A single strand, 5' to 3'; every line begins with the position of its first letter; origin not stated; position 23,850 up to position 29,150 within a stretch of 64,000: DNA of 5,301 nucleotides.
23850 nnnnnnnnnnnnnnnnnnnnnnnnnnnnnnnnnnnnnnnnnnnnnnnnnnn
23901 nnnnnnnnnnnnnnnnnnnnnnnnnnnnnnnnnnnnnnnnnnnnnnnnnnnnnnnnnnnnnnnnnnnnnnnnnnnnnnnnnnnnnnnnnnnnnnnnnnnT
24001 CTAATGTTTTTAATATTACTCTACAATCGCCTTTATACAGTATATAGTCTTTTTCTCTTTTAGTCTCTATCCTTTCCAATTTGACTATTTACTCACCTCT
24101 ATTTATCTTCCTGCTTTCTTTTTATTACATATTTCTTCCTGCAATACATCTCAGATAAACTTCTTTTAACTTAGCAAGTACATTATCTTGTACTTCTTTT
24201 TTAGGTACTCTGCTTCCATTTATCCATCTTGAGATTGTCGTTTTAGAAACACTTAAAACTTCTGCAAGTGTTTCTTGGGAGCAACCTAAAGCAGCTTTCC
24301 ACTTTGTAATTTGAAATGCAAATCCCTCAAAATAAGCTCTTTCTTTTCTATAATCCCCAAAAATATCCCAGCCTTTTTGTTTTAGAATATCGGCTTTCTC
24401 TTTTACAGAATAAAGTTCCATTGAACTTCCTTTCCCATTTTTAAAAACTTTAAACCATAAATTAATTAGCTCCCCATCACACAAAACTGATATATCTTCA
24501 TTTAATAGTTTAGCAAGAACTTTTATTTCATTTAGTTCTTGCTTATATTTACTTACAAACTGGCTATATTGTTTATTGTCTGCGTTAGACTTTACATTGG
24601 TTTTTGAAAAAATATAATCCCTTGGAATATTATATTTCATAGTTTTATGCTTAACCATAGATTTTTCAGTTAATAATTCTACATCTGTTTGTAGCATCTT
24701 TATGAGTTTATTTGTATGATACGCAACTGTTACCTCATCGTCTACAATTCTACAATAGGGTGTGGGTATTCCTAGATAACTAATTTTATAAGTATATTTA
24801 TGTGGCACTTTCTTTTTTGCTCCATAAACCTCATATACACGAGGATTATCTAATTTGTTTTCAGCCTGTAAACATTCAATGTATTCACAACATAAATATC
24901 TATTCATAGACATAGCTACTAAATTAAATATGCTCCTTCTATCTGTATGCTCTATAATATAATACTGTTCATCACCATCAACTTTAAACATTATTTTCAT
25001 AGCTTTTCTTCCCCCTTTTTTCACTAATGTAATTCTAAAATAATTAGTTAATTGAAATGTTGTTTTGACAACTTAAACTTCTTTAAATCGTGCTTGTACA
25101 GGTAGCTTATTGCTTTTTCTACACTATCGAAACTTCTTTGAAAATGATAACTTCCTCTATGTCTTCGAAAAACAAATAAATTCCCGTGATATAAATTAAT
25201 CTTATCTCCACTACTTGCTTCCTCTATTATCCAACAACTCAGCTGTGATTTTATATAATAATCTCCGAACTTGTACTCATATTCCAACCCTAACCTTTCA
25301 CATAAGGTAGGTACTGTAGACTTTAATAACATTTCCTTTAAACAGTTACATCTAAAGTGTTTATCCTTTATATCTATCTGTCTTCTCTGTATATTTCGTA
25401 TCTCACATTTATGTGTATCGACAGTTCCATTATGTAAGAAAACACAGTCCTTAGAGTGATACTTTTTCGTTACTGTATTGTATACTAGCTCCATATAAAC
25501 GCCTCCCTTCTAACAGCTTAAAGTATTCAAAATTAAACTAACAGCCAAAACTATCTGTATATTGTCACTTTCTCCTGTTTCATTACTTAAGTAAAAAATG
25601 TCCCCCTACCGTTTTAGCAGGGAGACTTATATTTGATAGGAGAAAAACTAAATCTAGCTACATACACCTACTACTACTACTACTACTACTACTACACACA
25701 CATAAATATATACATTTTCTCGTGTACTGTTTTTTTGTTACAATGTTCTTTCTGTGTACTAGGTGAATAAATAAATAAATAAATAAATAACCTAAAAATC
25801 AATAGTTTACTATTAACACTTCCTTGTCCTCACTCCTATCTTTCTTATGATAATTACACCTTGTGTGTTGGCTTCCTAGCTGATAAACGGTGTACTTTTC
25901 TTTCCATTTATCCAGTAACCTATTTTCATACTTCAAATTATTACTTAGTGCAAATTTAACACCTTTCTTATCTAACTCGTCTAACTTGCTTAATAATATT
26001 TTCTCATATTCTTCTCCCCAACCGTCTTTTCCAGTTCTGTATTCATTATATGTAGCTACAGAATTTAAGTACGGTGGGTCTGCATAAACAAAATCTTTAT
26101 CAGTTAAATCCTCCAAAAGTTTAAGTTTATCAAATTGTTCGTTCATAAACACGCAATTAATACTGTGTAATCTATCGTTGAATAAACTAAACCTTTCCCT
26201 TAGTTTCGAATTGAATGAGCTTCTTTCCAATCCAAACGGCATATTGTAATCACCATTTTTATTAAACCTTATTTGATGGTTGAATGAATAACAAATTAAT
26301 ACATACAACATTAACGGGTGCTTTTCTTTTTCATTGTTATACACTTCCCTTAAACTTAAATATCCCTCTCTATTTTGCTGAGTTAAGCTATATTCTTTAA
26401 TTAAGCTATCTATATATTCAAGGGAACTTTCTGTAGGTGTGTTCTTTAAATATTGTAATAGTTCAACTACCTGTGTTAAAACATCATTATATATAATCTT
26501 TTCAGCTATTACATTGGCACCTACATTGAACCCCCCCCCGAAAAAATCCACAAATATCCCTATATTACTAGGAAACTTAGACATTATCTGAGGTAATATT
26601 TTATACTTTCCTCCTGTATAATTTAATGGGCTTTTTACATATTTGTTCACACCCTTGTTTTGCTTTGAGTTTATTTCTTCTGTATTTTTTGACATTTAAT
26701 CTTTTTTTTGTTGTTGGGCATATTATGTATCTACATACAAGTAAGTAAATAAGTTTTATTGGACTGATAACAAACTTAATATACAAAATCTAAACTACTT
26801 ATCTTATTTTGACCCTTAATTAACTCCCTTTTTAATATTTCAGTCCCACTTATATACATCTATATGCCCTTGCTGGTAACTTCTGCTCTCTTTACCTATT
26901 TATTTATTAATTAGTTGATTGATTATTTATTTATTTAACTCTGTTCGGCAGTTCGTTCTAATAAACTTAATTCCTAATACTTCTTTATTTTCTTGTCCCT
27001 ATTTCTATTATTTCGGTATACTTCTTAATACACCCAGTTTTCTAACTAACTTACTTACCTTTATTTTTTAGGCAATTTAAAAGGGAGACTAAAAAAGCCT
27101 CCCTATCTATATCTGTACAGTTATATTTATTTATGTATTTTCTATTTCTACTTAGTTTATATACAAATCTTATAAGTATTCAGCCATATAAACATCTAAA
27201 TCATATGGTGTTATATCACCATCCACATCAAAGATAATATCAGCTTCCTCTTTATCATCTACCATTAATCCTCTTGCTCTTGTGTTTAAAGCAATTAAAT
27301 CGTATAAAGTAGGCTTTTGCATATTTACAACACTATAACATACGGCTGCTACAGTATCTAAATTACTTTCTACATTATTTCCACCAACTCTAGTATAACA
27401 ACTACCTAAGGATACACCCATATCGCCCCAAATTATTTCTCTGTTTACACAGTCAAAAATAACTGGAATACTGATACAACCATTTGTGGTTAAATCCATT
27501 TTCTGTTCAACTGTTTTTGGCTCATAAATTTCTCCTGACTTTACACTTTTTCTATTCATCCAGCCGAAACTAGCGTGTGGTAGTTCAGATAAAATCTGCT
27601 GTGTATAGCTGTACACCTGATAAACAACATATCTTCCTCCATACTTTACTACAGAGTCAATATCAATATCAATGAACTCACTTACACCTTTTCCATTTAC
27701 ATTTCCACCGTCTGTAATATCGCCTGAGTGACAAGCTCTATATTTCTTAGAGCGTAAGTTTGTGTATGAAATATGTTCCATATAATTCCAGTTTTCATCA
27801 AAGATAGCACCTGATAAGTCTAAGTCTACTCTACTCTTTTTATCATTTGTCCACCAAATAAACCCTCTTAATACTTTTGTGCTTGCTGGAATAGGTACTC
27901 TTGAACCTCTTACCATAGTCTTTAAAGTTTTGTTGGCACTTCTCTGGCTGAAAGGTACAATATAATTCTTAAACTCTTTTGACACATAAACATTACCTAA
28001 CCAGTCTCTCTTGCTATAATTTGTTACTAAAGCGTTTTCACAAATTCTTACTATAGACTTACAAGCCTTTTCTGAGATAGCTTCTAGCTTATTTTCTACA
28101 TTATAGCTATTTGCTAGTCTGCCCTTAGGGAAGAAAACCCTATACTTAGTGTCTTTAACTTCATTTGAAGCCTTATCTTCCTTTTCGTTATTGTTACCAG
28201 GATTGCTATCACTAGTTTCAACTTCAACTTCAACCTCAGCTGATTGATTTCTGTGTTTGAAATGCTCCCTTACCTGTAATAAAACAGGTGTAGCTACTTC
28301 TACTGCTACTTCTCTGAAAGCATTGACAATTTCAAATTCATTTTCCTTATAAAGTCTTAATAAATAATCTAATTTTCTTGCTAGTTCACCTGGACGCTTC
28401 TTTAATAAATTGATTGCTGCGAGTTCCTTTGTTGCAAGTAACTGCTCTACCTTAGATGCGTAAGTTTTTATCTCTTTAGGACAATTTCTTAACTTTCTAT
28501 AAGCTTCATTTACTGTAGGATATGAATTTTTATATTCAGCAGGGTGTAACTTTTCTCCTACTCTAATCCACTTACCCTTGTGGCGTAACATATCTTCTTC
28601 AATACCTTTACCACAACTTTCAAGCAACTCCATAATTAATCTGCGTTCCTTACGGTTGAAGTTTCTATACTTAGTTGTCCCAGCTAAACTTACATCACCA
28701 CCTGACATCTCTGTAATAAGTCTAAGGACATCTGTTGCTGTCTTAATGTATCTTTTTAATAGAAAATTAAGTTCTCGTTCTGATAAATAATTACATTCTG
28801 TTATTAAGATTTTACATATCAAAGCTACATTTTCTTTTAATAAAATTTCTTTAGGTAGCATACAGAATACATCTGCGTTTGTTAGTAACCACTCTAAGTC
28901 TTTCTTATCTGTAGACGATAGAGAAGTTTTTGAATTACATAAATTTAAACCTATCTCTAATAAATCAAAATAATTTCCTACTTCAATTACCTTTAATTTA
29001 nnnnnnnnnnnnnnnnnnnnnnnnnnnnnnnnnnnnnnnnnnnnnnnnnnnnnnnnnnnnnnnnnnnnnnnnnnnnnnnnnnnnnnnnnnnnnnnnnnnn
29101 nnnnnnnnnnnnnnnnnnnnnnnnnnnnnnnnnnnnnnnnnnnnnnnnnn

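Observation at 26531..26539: G9 homopolymer inside the SAM-binding motif of a Dam-family methyltransferase: candidate phase-variable switch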

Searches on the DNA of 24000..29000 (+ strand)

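Call 7: search_dna_similar(query=window:24000-29000:+, collection=phages, mode=near)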
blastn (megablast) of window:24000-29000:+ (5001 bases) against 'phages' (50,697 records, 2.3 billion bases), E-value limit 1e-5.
No match.

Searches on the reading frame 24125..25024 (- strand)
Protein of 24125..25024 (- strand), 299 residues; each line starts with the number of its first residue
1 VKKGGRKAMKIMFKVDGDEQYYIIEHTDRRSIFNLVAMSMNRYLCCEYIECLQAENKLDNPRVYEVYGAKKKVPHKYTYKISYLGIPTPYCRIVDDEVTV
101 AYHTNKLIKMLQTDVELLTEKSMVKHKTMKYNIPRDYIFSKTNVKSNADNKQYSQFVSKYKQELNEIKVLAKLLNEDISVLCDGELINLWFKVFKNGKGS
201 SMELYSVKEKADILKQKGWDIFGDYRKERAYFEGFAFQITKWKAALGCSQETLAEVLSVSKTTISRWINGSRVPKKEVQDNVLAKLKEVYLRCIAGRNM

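Call 6: search_protein_families(library=pfam, proteins=[window:24125-25024:-], max_evalue=0.01)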
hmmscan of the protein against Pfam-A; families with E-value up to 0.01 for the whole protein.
window:24125-25024:- (299 aa): 7 families
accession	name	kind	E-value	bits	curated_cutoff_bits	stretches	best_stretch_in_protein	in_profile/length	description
PF01381.28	HTH_3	-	7e-08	32.8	23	1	245-277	7-39/55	Helix-turn-helix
PF13560.12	HTH_31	-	7e-06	26.7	27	1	241-280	8-48/64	Helix-turn-helix domain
PF07022.19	Phage_CI_repr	-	1.6e-05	25.6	22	1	239-278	3-43/65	Bacteriophage CI repressor helix-turn-helix domain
PF13730.12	HTH_36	-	0.0013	18.9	25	1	249-269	27-47/55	Helix-turn-helix domain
PF15943.11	YdaS_toxin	-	0.0042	17.3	30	0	249-276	10-38/65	Bacterial toxin YdaS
PF12844.13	HTH_19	-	0.0045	17.3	30.2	0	246-277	11-42/64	Helix-turn-helix domain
PF20432.4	Xre-like-HTH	-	0.0053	17.5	25.8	1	244-266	20-42/63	Antitoxin Xre-like helix-turn-helix domain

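Call 29: find_encoding_contigs(protein=window:24125-25000:-, flank=3500, max_places=10)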
Protein window:24125-25000:- (291 aa): 24 contigs read that carry it; 10 places shown.
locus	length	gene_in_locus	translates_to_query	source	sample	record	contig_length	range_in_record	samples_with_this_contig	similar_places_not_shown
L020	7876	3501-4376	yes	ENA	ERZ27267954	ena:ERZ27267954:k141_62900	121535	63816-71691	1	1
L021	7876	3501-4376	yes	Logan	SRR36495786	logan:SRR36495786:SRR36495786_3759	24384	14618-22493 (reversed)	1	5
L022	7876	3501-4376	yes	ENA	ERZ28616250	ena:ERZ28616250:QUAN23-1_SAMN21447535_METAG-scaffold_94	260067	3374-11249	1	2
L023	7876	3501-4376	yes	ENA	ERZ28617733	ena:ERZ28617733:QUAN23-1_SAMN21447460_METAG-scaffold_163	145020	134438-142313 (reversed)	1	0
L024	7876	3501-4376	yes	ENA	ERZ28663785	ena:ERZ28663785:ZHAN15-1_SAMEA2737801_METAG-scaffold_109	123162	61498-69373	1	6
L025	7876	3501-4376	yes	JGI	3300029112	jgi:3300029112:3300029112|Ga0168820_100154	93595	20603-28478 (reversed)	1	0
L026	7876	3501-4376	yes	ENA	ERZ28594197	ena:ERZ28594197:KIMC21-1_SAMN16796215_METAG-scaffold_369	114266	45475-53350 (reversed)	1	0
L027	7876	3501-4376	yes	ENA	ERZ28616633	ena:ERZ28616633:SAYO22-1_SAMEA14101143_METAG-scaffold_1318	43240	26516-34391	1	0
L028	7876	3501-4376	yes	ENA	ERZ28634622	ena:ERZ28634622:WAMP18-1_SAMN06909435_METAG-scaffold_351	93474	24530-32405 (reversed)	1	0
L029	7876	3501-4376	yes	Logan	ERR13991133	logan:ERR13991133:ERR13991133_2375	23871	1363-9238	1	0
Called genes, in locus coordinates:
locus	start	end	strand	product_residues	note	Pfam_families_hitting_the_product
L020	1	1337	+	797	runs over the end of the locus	-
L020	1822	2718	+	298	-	PF02086:MethyltransfD12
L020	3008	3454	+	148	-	-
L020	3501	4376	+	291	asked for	PF13560:HTH_31 (faint), PF01381:HTH_3 (weak), PF07022:Phage_CI_repr (faint)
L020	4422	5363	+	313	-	PF01555:N6_N4_Mtase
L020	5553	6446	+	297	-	-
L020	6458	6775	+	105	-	-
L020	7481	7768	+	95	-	PF07866:DUF1653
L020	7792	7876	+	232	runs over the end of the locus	-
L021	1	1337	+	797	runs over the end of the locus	-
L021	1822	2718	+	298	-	PF02086:MethyltransfD12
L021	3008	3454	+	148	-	-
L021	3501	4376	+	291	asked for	PF13560:HTH_31 (faint), PF01381:HTH_3 (weak), PF07022:Phage_CI_repr (faint)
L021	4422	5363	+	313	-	PF01555:N6_N4_Mtase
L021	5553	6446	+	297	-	-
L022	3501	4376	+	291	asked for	PF13560:HTH_31 (faint), PF01381:HTH_3 (weak), PF07022:Phage_CI_repr (faint)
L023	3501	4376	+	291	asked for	PF13560:HTH_31 (faint), PF01381:HTH_3 (weak), PF07022:Phage_CI_repr (faint)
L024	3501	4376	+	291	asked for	PF13560:HTH_31 (faint), PF01381:HTH_3 (weak), PF07022:Phage_CI_repr (faint)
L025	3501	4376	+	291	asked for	PF13560:HTH_31 (faint), PF01381:HTH_3 (weak), PF07022:Phage_CI_repr (faint)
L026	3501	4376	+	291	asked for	PF13560:HTH_31 (faint), PF01381:HTH_3 (weak), PF07022:Phage_CI_repr (faint)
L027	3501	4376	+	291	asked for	PF13560:HTH_31 (faint), PF01381:HTH_3 (weak), PF07022:Phage_CI_repr (faint)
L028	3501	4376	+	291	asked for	PF13560:HTH_31 (faint), PF01381:HTH_3 (weak), PF07022:Phage_CI_repr (faint)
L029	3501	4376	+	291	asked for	PF13560:HTH_31 (faint), PF01381:HTH_3 (weak), PF07022:Phage_CI_repr (faint)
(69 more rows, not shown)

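Call 50: search_protein_families(library=ncbifam, proteins=[window:24125-25024:-], max_evalue=0.01)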
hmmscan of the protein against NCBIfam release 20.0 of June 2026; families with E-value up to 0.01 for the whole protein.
window:24125-25024:- (299 aa): 4 families
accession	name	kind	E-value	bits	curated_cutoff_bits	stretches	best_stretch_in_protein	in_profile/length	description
TIGR03830.1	CxxCG_CxxCG_HTH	subfamily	0.00028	20.7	61.8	1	238-279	69-110/127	type II TA system antitoxin MqsA family protein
NF046037.1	carphisopro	domain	0.0026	17.9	38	1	245-279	7-40/54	carph-isopro domain-containing protein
NF041951.1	phage_RstR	subfamily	0.0038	17.5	80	0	235-278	3-46/108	RstR family transcriptional repressor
TIGR00270.2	TIGR00270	equivalog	0.0055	16.5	110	0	229-280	70-121/159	multiprotein bridging factor aMBF1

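Call 72: search_protein_families(library=padloc, proteins=[window:24125-25024:-], max_evalue=0.001)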
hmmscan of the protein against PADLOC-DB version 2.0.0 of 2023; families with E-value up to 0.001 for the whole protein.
window:24125-25024:- (299 aa): 3 families
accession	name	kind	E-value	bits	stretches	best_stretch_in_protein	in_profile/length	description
PDLC03951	RmrA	-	4e-05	20.8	1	238-283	12-57/400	-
PDLC03948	RmrA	-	0.0002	18.4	1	247-286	21-60/397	-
PDLC03956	RmrA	-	0.00068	16.8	0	248-286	23-61/399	-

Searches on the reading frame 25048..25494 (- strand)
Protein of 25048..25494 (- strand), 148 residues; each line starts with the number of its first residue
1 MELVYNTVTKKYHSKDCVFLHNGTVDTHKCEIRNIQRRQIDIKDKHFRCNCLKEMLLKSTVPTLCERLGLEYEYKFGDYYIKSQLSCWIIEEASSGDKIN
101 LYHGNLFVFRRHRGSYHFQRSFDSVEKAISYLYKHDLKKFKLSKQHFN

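Call 6: search_protein_families(library=pfam, proteins=[window:25048-25494:-], max_evalue=0.01)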
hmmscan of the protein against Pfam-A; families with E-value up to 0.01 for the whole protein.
window:25048-25494:- (148 aa): 0 families

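Call 17: find_encoding_contigs(protein=window:25048-25494:-, flank=3000, max_places=10)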
Protein window:25048-25494:- (148 aa): 23 contigs read that carry it; 6 places shown.
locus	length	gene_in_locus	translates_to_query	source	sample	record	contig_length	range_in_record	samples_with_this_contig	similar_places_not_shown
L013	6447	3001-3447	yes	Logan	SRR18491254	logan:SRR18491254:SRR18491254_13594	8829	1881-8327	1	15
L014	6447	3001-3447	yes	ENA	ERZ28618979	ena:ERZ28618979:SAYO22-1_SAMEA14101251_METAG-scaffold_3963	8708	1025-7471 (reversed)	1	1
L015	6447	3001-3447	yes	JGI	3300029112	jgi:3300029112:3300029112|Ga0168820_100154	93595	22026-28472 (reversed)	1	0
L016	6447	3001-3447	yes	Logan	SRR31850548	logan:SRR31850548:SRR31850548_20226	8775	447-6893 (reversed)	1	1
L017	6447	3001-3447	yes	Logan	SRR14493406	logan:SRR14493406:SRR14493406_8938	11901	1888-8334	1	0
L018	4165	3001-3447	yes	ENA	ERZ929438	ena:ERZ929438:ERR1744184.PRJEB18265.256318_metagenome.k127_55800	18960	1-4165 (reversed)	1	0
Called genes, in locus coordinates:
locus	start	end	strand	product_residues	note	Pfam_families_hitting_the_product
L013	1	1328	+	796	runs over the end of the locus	-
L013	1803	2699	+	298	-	PF02086:MethyltransfD12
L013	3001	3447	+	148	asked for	-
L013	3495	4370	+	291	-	PF13560:HTH_31 (faint), PF01381:HTH_3 (weak), PF07022:Phage_CI_repr (faint)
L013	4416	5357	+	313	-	PF01555:N6_N4_Mtase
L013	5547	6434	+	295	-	-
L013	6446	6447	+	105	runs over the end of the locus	-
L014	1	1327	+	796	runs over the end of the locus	-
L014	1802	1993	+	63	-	-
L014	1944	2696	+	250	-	PF02086:MethyltransfD12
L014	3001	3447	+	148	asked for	-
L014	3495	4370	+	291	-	PF13560:HTH_31 (faint), PF01381:HTH_3, PF07022:Phage_CI_repr (faint)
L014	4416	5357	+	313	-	PF01555:N6_N4_Mtase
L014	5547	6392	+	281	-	-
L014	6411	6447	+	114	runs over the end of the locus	-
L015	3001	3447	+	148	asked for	-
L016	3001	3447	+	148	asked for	-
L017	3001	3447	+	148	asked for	-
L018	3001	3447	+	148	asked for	-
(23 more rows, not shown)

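Call 27: find_homologous_proteins(query=window:25048-25494:-)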
Query window:25048-25494:- (148 aa): 1 proteins with E <= 0.001 among 7 candidates.
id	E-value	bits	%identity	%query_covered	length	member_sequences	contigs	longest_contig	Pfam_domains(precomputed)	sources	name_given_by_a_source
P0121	5.0e-95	333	99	100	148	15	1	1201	-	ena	-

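Call 28: find_encoding_contigs(protein=P0121, flank=3000, max_places=10)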
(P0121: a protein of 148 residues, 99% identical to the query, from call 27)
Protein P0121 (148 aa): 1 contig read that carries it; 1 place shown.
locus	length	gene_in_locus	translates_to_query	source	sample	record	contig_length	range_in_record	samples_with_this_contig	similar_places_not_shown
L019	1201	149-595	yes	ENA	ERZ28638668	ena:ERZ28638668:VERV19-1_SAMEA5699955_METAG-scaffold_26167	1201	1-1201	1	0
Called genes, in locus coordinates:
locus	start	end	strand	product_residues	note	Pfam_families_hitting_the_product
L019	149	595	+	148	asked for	-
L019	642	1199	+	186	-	?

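Call 50: search_protein_families(library=ncbifam, proteins=[window:25048-25494:-], max_evalue=0.01)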
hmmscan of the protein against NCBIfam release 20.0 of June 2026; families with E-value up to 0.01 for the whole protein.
window:25048-25494:- (148 aa): 0 families

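Call 72: search_protein_families(library=padloc, proteins=[window:25048-25494:-], max_evalue=0.001)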
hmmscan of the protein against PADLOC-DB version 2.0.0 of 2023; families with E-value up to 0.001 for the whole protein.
window:25048-25494:- (148 aa): 0 families
